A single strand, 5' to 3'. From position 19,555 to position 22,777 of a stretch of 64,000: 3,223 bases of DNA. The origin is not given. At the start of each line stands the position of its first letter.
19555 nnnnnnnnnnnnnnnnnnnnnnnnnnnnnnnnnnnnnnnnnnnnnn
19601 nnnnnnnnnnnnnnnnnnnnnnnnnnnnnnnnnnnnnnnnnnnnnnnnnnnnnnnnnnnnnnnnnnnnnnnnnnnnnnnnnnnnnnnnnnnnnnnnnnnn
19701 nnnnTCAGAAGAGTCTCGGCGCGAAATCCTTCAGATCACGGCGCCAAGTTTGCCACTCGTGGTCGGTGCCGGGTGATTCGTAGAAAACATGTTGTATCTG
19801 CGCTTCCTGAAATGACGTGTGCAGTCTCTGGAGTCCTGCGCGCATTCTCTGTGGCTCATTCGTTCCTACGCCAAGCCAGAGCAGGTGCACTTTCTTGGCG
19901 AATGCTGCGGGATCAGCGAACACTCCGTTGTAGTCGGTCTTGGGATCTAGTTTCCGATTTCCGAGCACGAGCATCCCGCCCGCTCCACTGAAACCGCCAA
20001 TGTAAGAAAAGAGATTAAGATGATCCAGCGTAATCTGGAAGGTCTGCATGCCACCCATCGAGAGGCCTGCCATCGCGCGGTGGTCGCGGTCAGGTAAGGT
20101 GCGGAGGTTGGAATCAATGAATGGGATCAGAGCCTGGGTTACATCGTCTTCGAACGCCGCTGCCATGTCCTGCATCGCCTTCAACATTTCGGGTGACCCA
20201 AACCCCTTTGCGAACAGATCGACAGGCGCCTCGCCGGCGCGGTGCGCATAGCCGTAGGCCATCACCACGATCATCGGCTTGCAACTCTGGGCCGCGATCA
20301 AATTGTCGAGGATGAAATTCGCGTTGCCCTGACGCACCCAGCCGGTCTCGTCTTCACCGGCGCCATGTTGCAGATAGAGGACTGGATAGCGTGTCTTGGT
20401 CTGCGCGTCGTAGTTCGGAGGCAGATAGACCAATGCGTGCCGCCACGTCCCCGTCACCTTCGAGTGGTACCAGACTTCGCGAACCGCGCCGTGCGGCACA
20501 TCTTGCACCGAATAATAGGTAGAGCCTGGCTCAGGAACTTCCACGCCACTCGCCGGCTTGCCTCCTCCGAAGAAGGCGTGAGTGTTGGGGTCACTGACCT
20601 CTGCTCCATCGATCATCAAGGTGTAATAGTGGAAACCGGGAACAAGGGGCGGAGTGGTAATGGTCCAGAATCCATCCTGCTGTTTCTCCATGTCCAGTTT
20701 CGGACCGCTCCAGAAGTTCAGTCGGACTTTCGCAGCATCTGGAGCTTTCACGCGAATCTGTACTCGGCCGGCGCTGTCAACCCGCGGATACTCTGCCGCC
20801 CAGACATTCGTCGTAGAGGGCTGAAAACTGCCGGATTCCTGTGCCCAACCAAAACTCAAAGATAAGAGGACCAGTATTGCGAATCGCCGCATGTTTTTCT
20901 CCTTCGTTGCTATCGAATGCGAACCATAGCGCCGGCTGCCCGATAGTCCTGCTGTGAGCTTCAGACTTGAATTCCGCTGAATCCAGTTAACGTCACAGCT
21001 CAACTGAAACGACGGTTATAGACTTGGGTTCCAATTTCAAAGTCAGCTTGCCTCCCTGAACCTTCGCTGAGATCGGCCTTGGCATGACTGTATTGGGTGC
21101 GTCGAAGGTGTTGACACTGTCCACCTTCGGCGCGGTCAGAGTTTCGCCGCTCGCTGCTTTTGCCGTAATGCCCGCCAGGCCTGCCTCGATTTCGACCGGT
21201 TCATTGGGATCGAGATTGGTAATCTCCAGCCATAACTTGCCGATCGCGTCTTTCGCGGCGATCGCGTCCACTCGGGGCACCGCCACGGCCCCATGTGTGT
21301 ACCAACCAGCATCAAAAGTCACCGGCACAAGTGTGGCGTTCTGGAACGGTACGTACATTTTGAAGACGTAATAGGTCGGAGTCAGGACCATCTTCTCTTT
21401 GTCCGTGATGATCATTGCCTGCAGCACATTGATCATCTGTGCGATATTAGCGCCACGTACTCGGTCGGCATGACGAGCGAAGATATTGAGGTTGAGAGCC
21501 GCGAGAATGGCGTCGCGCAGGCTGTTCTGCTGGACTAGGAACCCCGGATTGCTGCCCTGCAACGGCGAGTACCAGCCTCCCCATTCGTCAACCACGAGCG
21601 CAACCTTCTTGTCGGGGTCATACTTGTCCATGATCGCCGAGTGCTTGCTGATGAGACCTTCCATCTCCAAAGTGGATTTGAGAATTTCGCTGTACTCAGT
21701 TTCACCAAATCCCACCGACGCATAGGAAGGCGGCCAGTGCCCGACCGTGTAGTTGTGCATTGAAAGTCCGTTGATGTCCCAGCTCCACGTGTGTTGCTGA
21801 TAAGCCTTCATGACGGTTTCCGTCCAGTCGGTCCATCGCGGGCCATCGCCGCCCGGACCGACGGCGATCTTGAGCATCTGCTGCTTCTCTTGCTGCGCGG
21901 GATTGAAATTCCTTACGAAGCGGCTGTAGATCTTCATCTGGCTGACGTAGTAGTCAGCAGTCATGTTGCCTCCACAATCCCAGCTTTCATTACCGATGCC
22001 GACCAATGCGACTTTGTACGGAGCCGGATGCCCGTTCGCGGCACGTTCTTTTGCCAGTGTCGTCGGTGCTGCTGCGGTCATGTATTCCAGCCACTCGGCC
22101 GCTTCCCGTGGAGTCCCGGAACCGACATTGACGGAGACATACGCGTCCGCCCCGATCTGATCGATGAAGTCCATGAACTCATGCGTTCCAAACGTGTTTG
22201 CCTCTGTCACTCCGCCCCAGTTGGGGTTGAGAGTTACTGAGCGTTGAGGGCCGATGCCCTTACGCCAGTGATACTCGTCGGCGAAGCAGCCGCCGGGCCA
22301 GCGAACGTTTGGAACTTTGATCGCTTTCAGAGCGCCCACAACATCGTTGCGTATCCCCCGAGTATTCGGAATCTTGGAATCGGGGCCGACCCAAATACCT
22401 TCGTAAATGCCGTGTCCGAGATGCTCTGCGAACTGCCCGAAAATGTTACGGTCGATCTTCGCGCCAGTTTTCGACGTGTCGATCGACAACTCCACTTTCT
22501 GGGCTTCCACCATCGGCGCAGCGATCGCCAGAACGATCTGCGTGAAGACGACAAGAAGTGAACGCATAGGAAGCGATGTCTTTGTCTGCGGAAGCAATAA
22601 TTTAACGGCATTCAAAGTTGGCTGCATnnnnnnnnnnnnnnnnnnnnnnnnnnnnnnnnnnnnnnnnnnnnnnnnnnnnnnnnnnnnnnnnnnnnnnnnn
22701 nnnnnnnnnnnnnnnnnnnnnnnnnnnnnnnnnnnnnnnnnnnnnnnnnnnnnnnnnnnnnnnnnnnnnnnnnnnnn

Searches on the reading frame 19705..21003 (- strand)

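Call 6: search_protein_families(library=pfam, proteins=[window:19705-21003:-], max_evalue=0.001)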
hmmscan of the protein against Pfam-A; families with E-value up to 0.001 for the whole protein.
window:19705-21003:- (432 aa): 1 family
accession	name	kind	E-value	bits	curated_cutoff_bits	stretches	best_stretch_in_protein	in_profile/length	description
PF00756.26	Esterase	-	9.7e-26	91.5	22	1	181-427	1-247/251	Putative esterase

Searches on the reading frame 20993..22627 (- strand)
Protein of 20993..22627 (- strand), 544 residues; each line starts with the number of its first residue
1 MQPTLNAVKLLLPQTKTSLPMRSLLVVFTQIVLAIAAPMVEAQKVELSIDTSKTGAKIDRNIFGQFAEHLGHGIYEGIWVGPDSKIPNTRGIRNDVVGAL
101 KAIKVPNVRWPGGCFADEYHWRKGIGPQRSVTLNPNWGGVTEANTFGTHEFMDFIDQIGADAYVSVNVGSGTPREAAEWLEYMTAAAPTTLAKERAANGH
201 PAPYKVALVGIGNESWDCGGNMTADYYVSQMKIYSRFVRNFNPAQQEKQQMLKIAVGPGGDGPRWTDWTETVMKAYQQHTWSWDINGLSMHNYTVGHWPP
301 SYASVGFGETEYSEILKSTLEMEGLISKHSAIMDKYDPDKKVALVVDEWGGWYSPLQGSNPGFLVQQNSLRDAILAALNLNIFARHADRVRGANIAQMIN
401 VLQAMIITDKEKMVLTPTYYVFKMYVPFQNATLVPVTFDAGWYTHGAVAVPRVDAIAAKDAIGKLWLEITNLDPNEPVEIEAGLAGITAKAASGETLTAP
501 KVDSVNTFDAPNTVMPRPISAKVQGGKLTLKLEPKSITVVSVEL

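Call 6: search_protein_families(library=pfam, proteins=[window:20993-22627:-], max_evalue=0.001)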
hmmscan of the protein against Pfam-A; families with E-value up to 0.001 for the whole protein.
window:20993-22627:- (544 aa): 2 families
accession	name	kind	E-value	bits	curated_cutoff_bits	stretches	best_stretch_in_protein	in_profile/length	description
PF06964.18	Alpha-L-AF_C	-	2.4e-48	164.9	27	1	347-536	1-165/165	Alpha-L-arabinofuranosidase C-terminal domain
PF22848.2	ASD1_dom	-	2.6e-07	30.9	22.2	0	107-169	10-78/239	Alpha-L-arabinofuranosidase 1 domain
